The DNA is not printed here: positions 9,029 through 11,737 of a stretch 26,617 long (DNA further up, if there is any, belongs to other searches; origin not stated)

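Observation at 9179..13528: Tro/Ytg-like metal importer operon in which both permease domains and a DtxR/MntR-type repressor are fused into one 802-aa polypeptide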

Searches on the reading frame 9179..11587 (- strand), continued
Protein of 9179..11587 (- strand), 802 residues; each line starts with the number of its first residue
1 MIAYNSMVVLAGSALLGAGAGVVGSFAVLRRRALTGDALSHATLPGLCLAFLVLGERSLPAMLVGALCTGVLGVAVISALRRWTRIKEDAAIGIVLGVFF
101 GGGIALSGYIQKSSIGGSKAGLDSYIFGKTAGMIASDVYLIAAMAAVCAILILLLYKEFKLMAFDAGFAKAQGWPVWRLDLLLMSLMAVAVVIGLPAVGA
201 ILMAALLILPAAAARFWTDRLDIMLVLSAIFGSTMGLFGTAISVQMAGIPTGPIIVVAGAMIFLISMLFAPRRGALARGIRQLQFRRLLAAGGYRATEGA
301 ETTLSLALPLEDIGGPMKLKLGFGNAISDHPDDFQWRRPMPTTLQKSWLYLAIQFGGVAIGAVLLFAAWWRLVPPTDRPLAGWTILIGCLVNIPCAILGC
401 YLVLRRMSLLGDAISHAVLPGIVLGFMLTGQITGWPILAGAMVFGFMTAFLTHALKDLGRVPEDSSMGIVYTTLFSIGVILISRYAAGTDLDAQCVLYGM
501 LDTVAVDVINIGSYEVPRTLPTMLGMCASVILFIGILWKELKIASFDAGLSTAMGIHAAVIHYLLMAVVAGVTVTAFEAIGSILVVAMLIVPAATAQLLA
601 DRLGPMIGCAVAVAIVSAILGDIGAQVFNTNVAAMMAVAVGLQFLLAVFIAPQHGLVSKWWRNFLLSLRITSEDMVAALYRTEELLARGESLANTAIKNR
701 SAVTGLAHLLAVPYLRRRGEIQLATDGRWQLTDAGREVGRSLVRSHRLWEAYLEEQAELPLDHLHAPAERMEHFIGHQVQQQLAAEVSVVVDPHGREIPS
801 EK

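Call 24: find_encoding_contigs(protein=P0017, flank=6000, max_places=2)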
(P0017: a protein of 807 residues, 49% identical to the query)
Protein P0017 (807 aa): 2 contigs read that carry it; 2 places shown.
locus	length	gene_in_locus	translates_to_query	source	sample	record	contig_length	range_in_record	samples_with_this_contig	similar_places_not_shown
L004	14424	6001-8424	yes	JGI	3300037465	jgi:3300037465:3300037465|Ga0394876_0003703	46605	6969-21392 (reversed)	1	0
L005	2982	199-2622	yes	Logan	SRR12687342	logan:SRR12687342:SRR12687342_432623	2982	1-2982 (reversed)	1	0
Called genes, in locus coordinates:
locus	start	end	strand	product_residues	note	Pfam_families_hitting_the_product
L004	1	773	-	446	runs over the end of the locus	PF02347:GDC-P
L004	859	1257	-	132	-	PF01597:GCV_H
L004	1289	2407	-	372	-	PF01571:GCV_T, PF08669:GCV_T_C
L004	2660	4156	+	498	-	PF00324:AA_permease, PF13520:AA_permease_2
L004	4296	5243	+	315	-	PF01297:ZnuA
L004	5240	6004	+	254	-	PF00005:ABC_tran, PF02463:SMC_N (faint), PF13304:AAA_21 (faint)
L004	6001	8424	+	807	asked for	PF00950:ABC-3, PF01032:FecCD, PF00950:ABC-3, PF02742:Fe_dep_repr_C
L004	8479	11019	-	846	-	PF01847:VHL (weak), PF00930:DPPIV_N, PF00326:Peptidase_S9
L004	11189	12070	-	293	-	-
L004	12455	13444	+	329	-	PF11376:DUF3179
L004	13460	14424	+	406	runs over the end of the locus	-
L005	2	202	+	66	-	?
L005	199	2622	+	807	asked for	PF00950:ABC-3, PF01032:FecCD, PF00950:ABC-3, PF02742:Fe_dep_repr_C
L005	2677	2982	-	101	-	?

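Call 25: find_encoding_contigs(protein=P0007, flank=6000, max_places=2)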
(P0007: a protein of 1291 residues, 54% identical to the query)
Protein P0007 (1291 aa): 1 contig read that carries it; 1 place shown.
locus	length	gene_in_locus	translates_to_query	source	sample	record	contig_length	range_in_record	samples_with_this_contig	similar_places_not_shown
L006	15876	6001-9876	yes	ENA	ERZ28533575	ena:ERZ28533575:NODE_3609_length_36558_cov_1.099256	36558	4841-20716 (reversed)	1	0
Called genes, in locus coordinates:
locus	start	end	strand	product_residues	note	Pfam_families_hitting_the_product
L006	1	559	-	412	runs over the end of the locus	PF00675:Peptidase_M16, PF05193:Peptidase_M16_C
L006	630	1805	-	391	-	PF00675:Peptidase_M16, PF05193:Peptidase_M16_C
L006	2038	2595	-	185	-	PF00583:Acetyltransf_1, PF13673:Acetyltransf_10, PF13508:Acetyltransf_7, PF08445:FR47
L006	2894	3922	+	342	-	PF13557:Phenol_MetA_deg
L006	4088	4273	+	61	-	-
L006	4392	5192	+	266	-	PF01297:ZnuA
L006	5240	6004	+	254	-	PF13476:AAA_23 (weak), PF00005:ABC_tran, PF02463:SMC_N (faint), PF13304:AAA_21 (faint)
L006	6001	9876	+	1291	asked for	PF00950:ABC-3, PF01032:FecCD, PF00950:ABC-3, PF02742:Fe_dep_repr_C, PF01566:Nramp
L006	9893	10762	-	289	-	PF01261:AP_endonuc_2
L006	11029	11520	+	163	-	-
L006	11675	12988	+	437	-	PF00083:Sugar_tr, PF07690:MFS_1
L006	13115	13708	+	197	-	-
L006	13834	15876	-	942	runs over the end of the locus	PF00330:Aconitase, PF00694:Aconitase_C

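Call 26: find_encoding_contigs(protein=P0021, flank=6000, max_places=1)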
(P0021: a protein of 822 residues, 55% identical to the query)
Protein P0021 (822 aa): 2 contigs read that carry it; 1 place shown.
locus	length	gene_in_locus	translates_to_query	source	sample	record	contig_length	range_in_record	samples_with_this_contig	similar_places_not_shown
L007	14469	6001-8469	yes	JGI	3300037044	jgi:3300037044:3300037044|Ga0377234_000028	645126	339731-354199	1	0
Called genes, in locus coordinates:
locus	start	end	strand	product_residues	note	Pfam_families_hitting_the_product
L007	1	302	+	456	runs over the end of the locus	PF00578:AhpC-TSA (faint)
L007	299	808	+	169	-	PF00588:SpoU_methylase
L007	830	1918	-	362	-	PF00534:Glycos_transf_1, PF13692:Glyco_trans_1_4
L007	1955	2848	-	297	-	PF00231:ATP-synt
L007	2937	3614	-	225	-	PF01325:Fe_dep_repress, PF02742:Fe_dep_repr_C, PF04023:FeoA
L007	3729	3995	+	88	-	-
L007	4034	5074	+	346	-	PF01297:ZnuA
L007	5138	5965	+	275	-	PF00005:ABC_tran, PF02463:SMC_N (faint), PF13476:AAA_23 (weak), PF13304:AAA_21 (faint)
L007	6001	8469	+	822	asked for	PF00950:ABC-3, PF01032:FecCD, PF02742:Fe_dep_repr_C, PF00950:ABC-3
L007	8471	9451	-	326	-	PF00351:Biopterin_H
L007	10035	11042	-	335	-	PF07969:Amidohydro_3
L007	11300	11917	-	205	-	-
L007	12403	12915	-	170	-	-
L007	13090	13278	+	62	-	-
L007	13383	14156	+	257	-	PF00254:FKBP_C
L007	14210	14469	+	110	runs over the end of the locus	PF00254:FKBP_C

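Call 27: find_encoding_contigs(protein=P0026, flank=6000, max_places=1)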
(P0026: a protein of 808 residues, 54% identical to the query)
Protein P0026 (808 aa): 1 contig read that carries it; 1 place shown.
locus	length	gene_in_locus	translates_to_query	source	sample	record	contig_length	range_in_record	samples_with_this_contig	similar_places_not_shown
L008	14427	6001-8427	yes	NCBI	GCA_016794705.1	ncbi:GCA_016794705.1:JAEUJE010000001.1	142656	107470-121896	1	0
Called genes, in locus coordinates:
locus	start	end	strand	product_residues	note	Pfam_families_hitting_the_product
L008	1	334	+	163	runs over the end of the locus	PF00588:SpoU_methylase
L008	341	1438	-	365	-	PF00534:Glycos_transf_1, PF13692:Glyco_trans_1_4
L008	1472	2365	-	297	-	PF00231:ATP-synt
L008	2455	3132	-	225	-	PF01325:Fe_dep_repress, PF02742:Fe_dep_repr_C, PF04023:FeoA (weak)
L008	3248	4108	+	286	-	PF13557:Phenol_MetA_deg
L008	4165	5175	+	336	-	PF01297:ZnuA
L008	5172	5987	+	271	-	PF00005:ABC_tran, PF02463:SMC_N (faint), PF13476:AAA_23 (weak), PF13304:AAA_21 (weak)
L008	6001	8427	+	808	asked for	PF00950:ABC-3, PF01032:FecCD, PF02742:Fe_dep_repr_C, PF00950:ABC-3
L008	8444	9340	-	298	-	PF00351:Biopterin_H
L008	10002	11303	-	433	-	PF07969:Amidohydro_3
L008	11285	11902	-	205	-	-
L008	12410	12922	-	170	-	-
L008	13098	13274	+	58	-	-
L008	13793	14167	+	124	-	PF00254:FKBP_C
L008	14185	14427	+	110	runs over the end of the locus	PF00254:FKBP_C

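Call 28: find_encoding_contigs(protein=P0044, flank=6000, max_places=1)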
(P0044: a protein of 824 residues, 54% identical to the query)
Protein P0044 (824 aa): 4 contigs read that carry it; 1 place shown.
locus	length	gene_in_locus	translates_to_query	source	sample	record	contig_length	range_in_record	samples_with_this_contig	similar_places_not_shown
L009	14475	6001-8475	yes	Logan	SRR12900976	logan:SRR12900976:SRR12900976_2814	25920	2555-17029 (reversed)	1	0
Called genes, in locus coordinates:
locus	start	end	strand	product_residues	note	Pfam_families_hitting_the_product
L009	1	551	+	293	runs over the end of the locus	PF05742:TANGO2 (weak)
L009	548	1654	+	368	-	-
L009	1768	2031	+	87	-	PF01197:Ribosomal_L31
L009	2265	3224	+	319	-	-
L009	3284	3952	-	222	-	PF01325:Fe_dep_repress (weak), PF02742:Fe_dep_repr_C, PF04023:FeoA (weak)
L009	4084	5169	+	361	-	PF01297:ZnuA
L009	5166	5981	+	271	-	PF00005:ABC_tran, PF02463:SMC_N (faint), PF13304:AAA_21 (faint)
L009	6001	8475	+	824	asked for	PF00950:ABC-3, PF01032:FecCD (weak), PF02742:Fe_dep_repr_C, PF00950:ABC-3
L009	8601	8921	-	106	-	PF00829:Ribosomal_L21p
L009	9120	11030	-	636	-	PF00009:GTP_EFTU, PF22042:EF-G_D2 (weak), PF03144:GTP_EFTU_D2, PF00679:EFG_C, PF21018:BipA_C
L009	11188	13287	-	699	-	-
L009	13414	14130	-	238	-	-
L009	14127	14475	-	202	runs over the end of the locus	PF04542:Sigma70_r2, PF08281:Sigma70_r4_2, PF04545:Sigma70_r4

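Call 29: find_encoding_contigs(protein=P0099, flank=6000, max_places=1)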
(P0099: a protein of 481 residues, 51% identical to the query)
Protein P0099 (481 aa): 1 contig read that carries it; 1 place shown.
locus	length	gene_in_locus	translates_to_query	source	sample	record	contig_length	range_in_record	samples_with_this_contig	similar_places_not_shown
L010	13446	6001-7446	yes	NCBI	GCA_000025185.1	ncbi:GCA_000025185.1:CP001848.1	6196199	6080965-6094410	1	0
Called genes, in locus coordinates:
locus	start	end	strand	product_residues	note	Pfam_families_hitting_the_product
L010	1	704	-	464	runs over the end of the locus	PF02347:GDC-P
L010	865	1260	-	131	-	PF01597:GCV_H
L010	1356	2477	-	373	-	PF01571:GCV_T, PF08669:GCV_T_C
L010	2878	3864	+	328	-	PF01297:ZnuA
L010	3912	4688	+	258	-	PF00005:ABC_tran, PF02463:SMC_N (faint), PF13304:AAA_21 (faint)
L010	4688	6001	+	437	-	PF00950:ABC-3, PF01032:FecCD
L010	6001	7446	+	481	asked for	PF00950:ABC-3, PF02742:Fe_dep_repr_C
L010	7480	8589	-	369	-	PF00532:Peripla_BP_1, PF13377:Peripla_BP_3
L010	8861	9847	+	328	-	PF07963:N_methyl, PF07596:SBP_bac_10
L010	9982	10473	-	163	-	-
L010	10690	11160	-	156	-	PF09350:DJC28_CD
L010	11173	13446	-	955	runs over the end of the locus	PF08206:OB_RNB, PF17876:CSD2, PF00773:RNB, PF00575:S1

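Call 33: search_protein_families(library=pfam, proteins=[L010:4688-6001:+, L007:2937-3614:-, P0026, P0007], max_evalue=0.1)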
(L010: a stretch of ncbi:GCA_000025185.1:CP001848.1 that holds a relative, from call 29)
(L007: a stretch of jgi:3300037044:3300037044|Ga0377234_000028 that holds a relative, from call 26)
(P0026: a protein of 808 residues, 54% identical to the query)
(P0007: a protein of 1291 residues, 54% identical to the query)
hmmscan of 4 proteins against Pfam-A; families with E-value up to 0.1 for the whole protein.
L010:4688-6001:+ (437 aa): 2 families
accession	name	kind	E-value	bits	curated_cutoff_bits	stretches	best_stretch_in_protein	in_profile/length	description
PF00950.22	ABC-3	-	1.1e-60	205.8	20.1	1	7-269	6-257/258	ABC 3 transport family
PF01032.23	FecCD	-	3.1e-12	46.6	26.5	1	46-267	86-309/311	FecCD transport family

L007:2937-3614:- (225 aa): 7 families
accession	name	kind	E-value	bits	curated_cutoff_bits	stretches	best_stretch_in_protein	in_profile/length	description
PF02742.21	Fe_dep_repr_C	-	1.5e-28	99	27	1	65-134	1-70/70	Iron dependent repressor, metal binding and dimerisation domain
PF01325.25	Fe_dep_repress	-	1.3e-09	38.6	26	1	2-61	2-59/60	Iron dependent repressor, N-terminal DNA binding domain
PF04023.20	FeoA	-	1.3e-09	38.5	23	1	146-219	2-74/74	FeoA domain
PF12802.13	MarR_2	-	0.00065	20.3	27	1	22-58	20-54/61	MarR family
PF01047.28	MarR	-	0.029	14.7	24.6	1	23-55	16-48/59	MarR family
PF13545.12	HTH_Crp_2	-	0.053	13.9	27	0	28-64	26-61/70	Crp-like helix-turn-helix domain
PF13412.12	HTH_24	-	0.068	13.2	21.9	0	25-54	18-47/48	Winged helix-turn-helix DNA-binding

P0026 (808 aa): 3 families
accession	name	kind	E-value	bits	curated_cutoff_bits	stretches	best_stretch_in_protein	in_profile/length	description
PF00950.22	ABC-3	-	1.6e-111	372.4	20.1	2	15-285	5-257/258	ABC 3 transport family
PF02742.21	Fe_dep_repr_C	-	2.1e-15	56.9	27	1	363-420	1-58/70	Iron dependent repressor, metal binding and dimerisation domain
PF01032.23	FecCD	-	8.5e-10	38.6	26.5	2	49-281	80-307/311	FecCD transport family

P0007 (1291 aa): 4 families
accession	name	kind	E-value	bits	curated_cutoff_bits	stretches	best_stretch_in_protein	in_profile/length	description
PF01566.24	Nramp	-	4.7e-137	457.3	29.8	1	885-1243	1-356/357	Natural resistance-associated macrophage protein-like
PF00950.22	ABC-3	-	1.8e-95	319.8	20.1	2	8-269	7-257/258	ABC 3 transport family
PF02742.21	Fe_dep_repr_C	-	1.7e-20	73.2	27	1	743-811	1-69/70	Iron dependent repressor, metal binding and dimerisation domain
PF01032.23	FecCD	-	1.3e-07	31.5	26.5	1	41-264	81-306/311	FecCD transport family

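Call 46: predict_structure(alignment_id=A1)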
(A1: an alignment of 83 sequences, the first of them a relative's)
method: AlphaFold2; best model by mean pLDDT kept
length: 802 residues; sequences in the alignment: 83
mean_pLDDT: 89.6   pTM: 0.88
mean pLDDT of the five models: 89.6, 88.4, 87.7, 87.7, 86.8
residues with pLDDT >= 90: 631; 70-90: 105; 50-70: 24; < 50: 42
segments of 3 or more residues with pLDDT < 50: 303-341
pLDDT, mean of each block of 10 residues (from residue 1): 77 93 95 93 95 90 94 95 94 96 94 68 81 84 92 96 94 95 93 90 93 96 97 95 91 94 96 93 95 69 46 43 39 44 73 88 94 96 97 98 94 92 94 91 93 93 93 94 84 75 93 95 96 98 95 96 95 93 94 96 95 97 96 97 97 93 94 95 94 81 83 97 95 97 96 93 91 92 94 95 83
secondary structure, 60 per line:
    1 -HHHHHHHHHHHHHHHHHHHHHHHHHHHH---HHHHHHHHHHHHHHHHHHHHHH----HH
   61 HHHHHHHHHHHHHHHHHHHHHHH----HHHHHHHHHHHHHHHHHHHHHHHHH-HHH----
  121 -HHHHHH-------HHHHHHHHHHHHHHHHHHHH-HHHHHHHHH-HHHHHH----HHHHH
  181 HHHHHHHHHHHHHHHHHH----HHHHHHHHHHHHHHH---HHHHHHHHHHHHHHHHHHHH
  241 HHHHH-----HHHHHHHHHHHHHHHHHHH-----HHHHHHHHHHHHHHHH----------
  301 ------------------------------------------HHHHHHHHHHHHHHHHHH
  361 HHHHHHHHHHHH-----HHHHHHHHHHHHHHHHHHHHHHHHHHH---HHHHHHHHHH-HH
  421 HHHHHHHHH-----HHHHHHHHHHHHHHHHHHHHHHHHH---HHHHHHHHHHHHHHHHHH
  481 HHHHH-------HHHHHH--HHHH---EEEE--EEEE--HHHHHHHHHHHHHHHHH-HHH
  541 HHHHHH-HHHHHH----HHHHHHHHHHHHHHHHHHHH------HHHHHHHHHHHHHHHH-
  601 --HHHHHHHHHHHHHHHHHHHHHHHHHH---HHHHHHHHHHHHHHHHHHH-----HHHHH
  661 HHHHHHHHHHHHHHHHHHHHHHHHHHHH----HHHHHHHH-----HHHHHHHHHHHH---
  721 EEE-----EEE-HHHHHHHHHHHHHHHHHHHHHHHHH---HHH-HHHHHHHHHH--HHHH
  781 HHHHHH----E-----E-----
elements in order (helices of 4 or more, strands of 3 or more residues): H2-29 H33-54 H59-83 H88-112 H122-127 H135-154 H156-164 H166-171 H176-198 H203-217 H221-245 H251-269 H275-290 H343-372 H378-404 H408-417 H419-429 H435-459 H463-485 H493-498 H501-504 E508-511 E514-517 H520-536 H538-546 H548-553 H558-577 H584-599 H603-628 H632-650 H656-688 H693-700 H706-717 E721-723 E729-731 H733-757 H765-774 H777-786
